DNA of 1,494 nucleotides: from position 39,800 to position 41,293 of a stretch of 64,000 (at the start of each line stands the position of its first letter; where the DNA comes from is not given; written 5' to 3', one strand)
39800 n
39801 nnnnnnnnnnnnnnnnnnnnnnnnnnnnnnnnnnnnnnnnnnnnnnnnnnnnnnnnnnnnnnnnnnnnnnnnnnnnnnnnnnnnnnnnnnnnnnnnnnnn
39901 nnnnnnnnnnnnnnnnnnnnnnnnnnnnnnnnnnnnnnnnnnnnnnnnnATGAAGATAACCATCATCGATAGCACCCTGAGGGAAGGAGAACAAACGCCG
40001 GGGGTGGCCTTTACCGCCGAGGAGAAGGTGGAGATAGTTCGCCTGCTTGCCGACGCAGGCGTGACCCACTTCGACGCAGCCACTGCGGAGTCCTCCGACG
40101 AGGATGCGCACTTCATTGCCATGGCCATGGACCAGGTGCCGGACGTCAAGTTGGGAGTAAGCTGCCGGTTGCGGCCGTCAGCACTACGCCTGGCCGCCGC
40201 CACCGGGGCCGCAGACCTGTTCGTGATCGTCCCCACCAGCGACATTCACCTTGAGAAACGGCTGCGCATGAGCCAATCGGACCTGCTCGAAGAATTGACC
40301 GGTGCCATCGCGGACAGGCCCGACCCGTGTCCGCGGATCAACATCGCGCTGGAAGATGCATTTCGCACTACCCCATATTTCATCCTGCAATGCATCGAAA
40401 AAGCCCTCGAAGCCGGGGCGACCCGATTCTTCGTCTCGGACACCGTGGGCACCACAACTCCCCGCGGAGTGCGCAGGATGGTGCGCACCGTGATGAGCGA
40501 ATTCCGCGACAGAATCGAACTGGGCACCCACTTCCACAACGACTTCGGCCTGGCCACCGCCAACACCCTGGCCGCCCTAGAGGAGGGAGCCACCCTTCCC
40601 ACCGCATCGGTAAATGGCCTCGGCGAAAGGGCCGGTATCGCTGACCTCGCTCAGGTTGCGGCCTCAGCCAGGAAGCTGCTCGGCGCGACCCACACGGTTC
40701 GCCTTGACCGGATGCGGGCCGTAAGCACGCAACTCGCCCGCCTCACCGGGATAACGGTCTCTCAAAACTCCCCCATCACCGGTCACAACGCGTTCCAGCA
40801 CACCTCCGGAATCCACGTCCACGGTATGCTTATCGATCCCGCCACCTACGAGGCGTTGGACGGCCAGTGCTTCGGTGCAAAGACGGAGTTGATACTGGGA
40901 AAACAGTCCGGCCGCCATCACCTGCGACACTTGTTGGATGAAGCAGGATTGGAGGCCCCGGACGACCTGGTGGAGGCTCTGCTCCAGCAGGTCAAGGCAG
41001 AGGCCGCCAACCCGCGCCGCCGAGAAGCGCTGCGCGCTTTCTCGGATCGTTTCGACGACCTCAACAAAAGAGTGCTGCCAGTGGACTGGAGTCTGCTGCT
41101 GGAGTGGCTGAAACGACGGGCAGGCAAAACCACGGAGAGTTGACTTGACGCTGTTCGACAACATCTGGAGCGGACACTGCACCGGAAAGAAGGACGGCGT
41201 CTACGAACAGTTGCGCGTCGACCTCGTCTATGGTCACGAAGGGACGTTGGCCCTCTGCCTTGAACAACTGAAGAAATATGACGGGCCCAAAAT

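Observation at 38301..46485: Orphan seven-gene biosynthetic operon: B12 radical SAM, 2-oxoacid condensation/isomerisation, flavoprotein, LuxE/LuxC reduction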

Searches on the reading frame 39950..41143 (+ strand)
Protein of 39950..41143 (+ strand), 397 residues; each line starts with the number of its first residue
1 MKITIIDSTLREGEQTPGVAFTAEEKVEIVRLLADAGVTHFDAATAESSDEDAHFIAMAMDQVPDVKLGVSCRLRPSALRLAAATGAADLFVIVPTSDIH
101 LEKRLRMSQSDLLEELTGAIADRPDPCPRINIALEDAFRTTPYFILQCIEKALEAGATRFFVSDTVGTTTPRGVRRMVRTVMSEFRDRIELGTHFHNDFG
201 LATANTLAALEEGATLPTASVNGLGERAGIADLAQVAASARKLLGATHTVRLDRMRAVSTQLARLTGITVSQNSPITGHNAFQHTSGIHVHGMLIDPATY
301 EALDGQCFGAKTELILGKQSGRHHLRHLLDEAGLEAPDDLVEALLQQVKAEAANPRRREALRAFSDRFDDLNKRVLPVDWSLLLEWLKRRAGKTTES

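Call 5: search_protein_families(library=pfam, proteins=[window:39950-41143:+], max_evalue=0.01)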
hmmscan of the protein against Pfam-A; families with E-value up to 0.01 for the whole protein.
window:39950-41143:+ (397 aa): 2 families
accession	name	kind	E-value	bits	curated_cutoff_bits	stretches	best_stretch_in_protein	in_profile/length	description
PF00682.25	HMGL-like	-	8.5e-61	206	29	1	2-259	1-257/260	HMGL-like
PF22617.1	HCS_D2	-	7.3e-20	71.6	27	1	276-353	1-79/82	Homocitrate synthase post-HMGL domain-like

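Call 6: search_protein_families(library=ncbifam, proteins=[window:39950-41143:+], max_evalue=0.01)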
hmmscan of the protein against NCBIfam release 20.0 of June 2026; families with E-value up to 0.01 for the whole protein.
window:39950-41143:+ (397 aa): 19 families
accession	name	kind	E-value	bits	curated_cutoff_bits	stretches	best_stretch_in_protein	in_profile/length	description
NF002085.0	PRK00915.1-2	subfamily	6.1e-91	305.6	517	1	2-354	13-363/504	2-isopropylmalate synthase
TIGR02660.1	nifV_homocitr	equivalog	5.5e-89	299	462.9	1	3-358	2-355/365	homocitrate synthase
TIGR02090.1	LEU1_arch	subfamily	1.6e-83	280.8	484.75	1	3-351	1-347/363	isopropylmalate/citramalate/homocitrate synthases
TIGR02146.1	LysS_fung_arch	equivalog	3.3e-82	276.5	413.55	1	5-350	1-344/344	homocitrate synthase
NF041069.1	IPMS_Sufob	equivalog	4e-76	256.7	600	1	3-354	1-352/371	isopropylmalate synthase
NF002086.0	PRK00915.1-3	equivalog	4.8e-76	256.3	532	1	2-352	6-366/516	2-isopropylmalate synthase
NF002088.0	PRK00915.1-5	equivalog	8.6e-74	248.9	697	1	2-352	3-363/514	2-isopropylmalate synthase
NF002087.0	PRK00915.1-4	equivalog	1.6e-68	231.5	729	1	2-352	6-367/516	2-isopropylmalate synthase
TIGR00973.1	leuA_bact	equivalog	2.3e-68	230.9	598.7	1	2-349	1-358/494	2-isopropylmalate synthase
NF002084.0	PRK00915.1-1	equivalog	2e-51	175.1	748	1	2-346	4-358/523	2-isopropylmalate synthase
TIGR00977.1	citramal_synth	equivalog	2.6e-42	144.8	450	1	2-349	1-363/526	citramalate synthase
NF042434.1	IPMS_Lepto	equivalog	7.2e-37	127.2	500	1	2-352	5-370/374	2-isopropylmalate synthase LeuA2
NF042433.1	CitmalDyn_Leptosp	equivalog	1.9e-35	122.4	950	1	2-348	7-361/514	(R)-citramalate synthase CimA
NF006049.0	PRK08195.1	subfamily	5.4e-21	75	229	1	141-263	146-267/344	4-hyroxy-2-oxovalerate/4-hydroxy-2-oxopentanoic acid aldolase,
TIGR03217.1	4OH_2_O_val_ald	equivalog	5.3e-20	71.9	286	1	150-260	150-259/334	4-hydroxy-2-oxovalerate aldolase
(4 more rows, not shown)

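Call 16: search_solved_structures(query=window:39950-41143:+, max_evalue=1e-10)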
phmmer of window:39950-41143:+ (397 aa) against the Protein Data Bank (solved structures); distinct sequences matched with E-value up to 1e-10: 10.
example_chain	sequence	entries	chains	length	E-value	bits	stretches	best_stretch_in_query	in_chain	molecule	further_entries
6ktq_A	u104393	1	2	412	1.9e-60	208.4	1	1-351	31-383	Homocitrate synthase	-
3rmj_A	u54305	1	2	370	4e-48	167.9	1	2-338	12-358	2-isopropylmalate synthase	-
6e1j_A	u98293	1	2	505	5.8e-46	160.8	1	3-346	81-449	2-isopropylmalate synthase, A genome specific 1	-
3a9i_A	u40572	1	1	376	1.3e-44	156.4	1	4-352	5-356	Homocitrate synthase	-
2ztj_A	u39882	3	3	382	1.3e-44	156.3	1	4-352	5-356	Homocitrate synthase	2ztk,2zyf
3eeg_A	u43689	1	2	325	4.7e-41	144.7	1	2-304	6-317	2-isopropylmalate synthase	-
3ivs_A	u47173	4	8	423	6.4e-39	137.6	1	3-349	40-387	Homocitrate synthase, mitochondrial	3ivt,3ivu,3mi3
3ewb_X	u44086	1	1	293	4e-37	131.7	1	2-279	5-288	2-isopropylmalate synthase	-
4ov4_A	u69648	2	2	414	9.9e-31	110.7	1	3-361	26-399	2-isopropylmalate synthase | isopropylmalate synthase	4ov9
3ble_A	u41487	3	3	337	1.2e-27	100.5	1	2-292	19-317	Citramalate synthase from Leptospira interrogans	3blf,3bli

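Call 28: search_solved_structures(query=window:39950-41143:+, max_evalue=1e-30, show_alignments=5)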
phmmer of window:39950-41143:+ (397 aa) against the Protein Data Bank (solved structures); distinct sequences matched with E-value up to 1e-30: 9.
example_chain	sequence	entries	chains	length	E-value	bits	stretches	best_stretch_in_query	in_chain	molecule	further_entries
6ktq_A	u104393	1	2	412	1.9e-60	208.4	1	1-351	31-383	Homocitrate synthase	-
3rmj_A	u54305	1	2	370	4e-48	167.9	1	2-338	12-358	2-isopropylmalate synthase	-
6e1j_A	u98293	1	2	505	5.8e-46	160.8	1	3-346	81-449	2-isopropylmalate synthase, A genome specific 1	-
3a9i_A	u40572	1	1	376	1.3e-44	156.4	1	4-352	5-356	Homocitrate synthase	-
2ztj_A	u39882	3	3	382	1.3e-44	156.3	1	4-352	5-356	Homocitrate synthase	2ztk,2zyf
3eeg_A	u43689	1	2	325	4.7e-41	144.7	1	2-304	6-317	2-isopropylmalate synthase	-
3ivs_A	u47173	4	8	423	6.4e-39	137.6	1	3-349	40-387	Homocitrate synthase, mitochondrial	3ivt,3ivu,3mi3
3ewb_X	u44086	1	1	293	4e-37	131.7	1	2-279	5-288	2-isopropylmalate synthase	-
4ov4_A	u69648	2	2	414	9.9e-31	110.7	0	3-361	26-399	2-isopropylmalate synthase | isopropylmalate synthase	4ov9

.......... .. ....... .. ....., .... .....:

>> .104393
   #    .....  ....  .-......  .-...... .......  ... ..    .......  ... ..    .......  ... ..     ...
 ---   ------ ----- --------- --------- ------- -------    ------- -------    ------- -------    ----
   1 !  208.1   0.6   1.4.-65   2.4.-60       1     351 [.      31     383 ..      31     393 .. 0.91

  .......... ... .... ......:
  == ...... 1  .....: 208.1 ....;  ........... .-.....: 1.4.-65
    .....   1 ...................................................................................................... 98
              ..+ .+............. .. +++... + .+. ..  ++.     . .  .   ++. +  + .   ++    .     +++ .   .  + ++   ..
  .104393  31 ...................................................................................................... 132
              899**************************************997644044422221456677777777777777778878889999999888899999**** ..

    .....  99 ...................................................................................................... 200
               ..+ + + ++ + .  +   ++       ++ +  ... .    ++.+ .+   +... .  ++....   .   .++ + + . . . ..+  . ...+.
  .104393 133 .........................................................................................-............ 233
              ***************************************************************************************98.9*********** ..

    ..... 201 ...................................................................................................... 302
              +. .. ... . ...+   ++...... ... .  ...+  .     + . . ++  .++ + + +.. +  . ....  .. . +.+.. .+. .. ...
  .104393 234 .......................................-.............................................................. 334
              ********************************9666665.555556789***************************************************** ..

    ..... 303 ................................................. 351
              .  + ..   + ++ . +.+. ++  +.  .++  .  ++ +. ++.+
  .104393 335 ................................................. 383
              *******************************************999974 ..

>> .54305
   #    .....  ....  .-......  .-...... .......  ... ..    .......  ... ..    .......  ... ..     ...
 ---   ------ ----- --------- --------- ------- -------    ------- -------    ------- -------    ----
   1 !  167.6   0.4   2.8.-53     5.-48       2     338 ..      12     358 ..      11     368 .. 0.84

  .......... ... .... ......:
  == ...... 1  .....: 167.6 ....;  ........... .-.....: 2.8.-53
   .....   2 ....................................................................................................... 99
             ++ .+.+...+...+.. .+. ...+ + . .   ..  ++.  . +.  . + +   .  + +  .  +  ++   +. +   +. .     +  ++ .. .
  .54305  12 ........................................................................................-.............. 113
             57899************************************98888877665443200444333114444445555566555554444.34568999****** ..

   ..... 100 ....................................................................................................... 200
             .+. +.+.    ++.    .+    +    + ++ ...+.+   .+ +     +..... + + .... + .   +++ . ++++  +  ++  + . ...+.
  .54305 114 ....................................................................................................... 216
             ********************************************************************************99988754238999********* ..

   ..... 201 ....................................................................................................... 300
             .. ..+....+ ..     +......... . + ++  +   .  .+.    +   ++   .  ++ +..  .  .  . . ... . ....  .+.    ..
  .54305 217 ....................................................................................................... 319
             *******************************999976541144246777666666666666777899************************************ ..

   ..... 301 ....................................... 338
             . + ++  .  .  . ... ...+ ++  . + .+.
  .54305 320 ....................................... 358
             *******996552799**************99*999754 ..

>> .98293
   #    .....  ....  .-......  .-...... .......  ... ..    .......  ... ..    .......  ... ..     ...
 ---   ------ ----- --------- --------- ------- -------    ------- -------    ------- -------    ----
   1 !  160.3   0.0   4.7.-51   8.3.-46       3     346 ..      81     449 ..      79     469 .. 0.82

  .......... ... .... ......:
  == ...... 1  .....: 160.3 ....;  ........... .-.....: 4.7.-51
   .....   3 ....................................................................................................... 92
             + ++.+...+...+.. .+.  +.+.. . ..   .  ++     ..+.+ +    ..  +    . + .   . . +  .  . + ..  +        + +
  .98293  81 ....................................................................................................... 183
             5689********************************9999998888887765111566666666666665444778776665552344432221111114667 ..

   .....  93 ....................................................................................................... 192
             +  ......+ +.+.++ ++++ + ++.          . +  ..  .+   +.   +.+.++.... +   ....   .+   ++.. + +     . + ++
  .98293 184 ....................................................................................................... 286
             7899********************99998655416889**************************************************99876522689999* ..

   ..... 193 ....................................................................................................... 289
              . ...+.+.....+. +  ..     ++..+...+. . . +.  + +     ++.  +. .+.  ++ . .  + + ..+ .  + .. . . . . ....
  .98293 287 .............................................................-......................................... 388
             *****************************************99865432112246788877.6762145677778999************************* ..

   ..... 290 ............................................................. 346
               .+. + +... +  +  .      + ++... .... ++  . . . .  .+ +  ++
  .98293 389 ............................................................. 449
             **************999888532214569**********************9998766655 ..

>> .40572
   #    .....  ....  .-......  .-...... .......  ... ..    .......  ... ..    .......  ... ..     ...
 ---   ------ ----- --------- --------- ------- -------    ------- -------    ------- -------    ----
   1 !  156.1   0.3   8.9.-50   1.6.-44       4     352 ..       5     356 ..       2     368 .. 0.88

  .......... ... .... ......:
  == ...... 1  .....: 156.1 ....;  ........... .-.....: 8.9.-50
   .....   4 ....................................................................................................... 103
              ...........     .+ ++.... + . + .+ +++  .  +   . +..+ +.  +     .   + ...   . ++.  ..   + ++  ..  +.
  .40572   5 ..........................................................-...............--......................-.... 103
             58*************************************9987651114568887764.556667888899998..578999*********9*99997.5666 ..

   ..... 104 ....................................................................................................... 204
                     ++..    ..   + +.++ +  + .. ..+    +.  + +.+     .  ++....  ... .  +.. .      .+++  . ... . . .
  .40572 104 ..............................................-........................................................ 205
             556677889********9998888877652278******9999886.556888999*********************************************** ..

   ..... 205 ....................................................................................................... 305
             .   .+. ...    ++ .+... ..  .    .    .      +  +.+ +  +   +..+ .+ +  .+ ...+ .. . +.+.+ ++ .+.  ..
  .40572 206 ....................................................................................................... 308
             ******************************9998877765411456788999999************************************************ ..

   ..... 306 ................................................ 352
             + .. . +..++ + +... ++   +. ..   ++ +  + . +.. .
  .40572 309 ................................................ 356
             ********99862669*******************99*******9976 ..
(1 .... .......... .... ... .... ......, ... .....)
